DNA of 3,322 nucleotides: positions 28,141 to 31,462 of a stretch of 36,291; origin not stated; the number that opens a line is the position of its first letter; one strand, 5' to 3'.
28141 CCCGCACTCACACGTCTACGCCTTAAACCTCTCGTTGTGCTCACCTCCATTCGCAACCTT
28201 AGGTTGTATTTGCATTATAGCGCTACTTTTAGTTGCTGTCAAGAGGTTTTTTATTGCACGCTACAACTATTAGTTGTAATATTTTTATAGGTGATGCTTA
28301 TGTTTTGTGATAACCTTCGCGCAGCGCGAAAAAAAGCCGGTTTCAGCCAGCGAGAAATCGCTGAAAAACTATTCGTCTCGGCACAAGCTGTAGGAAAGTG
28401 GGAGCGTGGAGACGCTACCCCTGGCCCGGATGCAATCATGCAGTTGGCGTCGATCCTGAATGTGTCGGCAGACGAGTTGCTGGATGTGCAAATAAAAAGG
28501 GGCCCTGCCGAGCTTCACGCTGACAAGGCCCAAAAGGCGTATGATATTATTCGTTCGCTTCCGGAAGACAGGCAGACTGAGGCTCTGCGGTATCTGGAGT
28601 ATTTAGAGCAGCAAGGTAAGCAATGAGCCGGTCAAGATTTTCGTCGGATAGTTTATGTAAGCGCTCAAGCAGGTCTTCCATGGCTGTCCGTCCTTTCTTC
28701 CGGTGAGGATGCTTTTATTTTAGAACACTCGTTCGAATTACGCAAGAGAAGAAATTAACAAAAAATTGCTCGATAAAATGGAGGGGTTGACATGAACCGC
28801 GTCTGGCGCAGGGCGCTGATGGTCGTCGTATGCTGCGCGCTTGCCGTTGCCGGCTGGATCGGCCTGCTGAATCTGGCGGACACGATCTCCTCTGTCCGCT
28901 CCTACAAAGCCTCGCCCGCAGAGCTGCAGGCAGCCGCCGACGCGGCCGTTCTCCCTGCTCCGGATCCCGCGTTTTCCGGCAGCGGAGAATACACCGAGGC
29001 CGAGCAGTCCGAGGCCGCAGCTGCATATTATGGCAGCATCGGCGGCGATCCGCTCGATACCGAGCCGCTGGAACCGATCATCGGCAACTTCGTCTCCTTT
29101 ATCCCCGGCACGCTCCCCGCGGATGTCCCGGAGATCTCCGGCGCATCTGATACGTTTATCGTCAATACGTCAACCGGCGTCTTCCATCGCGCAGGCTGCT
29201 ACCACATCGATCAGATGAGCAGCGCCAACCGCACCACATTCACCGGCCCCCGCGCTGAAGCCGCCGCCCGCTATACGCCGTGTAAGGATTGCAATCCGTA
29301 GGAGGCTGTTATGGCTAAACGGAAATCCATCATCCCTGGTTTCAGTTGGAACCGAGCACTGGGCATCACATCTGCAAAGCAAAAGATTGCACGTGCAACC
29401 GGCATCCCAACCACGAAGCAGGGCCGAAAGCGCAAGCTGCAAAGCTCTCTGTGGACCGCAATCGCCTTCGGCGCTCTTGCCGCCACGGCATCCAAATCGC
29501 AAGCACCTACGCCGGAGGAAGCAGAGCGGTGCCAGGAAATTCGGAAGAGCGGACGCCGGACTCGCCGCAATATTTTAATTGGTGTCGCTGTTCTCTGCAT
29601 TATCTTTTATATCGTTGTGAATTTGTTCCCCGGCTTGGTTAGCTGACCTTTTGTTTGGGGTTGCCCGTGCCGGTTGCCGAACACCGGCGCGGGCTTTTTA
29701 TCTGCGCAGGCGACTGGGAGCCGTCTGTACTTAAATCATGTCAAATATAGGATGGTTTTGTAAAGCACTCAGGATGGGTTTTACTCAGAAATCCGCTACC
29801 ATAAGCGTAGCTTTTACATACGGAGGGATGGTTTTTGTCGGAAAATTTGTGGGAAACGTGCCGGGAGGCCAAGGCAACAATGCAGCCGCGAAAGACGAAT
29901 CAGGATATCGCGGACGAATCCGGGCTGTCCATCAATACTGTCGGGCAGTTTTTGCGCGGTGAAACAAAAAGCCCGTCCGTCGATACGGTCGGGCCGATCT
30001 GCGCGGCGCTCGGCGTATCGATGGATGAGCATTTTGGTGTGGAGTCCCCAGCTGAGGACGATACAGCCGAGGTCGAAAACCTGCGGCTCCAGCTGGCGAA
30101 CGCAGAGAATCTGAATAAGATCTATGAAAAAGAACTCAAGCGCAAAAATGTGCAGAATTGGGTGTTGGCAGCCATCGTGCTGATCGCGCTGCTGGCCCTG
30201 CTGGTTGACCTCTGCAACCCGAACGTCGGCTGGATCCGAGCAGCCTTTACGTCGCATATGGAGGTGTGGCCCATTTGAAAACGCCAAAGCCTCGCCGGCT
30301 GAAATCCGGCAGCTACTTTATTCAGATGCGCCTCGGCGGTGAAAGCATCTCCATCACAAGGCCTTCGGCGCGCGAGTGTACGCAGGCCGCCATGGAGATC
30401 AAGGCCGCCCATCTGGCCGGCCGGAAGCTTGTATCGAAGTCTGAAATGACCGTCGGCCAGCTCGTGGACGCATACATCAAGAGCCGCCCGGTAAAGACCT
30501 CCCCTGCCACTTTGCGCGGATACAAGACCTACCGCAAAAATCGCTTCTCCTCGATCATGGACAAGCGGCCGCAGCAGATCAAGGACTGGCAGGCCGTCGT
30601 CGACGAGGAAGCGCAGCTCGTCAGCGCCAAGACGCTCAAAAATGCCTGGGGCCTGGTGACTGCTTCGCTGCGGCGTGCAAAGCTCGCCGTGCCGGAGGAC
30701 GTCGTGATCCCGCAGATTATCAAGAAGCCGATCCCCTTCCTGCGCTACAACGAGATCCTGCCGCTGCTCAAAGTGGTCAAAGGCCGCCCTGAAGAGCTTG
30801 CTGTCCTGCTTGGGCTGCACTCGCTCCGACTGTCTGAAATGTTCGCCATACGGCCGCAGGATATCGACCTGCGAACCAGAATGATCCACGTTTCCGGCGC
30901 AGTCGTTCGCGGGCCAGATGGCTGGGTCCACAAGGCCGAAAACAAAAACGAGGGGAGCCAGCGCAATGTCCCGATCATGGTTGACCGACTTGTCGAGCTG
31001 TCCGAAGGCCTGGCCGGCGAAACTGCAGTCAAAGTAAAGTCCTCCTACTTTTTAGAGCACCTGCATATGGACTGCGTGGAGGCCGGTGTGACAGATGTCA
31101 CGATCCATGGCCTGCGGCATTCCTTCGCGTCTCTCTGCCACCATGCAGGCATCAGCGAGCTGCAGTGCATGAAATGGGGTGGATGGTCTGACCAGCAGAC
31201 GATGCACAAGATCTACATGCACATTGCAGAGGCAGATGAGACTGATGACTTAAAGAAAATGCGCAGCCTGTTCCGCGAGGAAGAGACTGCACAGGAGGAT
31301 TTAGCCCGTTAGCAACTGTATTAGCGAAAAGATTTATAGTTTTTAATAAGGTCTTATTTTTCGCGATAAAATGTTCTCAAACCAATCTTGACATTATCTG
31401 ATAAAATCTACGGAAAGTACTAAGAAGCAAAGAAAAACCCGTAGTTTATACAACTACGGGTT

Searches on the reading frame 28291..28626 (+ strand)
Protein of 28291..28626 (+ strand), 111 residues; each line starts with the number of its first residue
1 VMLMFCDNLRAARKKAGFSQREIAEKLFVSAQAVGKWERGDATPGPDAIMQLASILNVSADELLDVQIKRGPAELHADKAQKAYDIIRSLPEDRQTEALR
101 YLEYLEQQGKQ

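Call 21: search_protein_families(library=pfam, proteins=[window:28291-28626:+], max_evalue=0.001)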
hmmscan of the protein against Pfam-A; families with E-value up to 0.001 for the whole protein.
window:28291-28626:+ (111 aa): 6 families
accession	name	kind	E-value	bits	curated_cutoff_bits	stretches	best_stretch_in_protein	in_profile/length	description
PF01381.28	HTH_3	-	4.5e-15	55.9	23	1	9-63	1-55/55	Helix-turn-helix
PF13560.12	HTH_31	-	1.1e-10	42.1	27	1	9-63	6-61/64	Helix-turn-helix domain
PF12844.13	HTH_19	-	7.8e-08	32.6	30.2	1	8-65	3-60/64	Helix-turn-helix domain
PF13413.12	HTH_25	-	0.00012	22.2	24.6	1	9-49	2-42/62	Helix-turn-helix domain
PF07022.19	Phage_CI_repr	-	0.00013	22.6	22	1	14-64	8-58/65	Bacteriophage CI repressor helix-turn-helix domain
PF10047.15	DUF2281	-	0.00059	20.8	26.5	1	84-108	3-27/64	Protein of unknown function (DUF2281)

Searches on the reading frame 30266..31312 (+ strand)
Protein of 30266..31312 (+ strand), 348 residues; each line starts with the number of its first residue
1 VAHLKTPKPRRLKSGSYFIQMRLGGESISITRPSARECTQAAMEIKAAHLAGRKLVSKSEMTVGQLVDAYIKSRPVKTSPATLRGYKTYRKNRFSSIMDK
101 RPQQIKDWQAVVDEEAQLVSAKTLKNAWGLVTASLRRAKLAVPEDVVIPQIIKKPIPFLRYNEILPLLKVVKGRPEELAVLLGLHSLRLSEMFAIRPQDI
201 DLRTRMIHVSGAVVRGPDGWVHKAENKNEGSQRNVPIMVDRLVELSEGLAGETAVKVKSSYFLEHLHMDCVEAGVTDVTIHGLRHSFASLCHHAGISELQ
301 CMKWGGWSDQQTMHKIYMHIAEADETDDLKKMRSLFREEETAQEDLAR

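Call 21: search_protein_families(library=pfam, proteins=[window:30266-31312:+], max_evalue=0.001)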
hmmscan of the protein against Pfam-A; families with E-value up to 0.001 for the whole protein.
window:30266-31312:+ (348 aa): 1 family
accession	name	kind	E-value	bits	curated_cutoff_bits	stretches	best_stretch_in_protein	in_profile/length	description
PF00589.27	Phage_integrase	-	3e-10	40.6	27.1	1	162-322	6-170/172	Phage integrase family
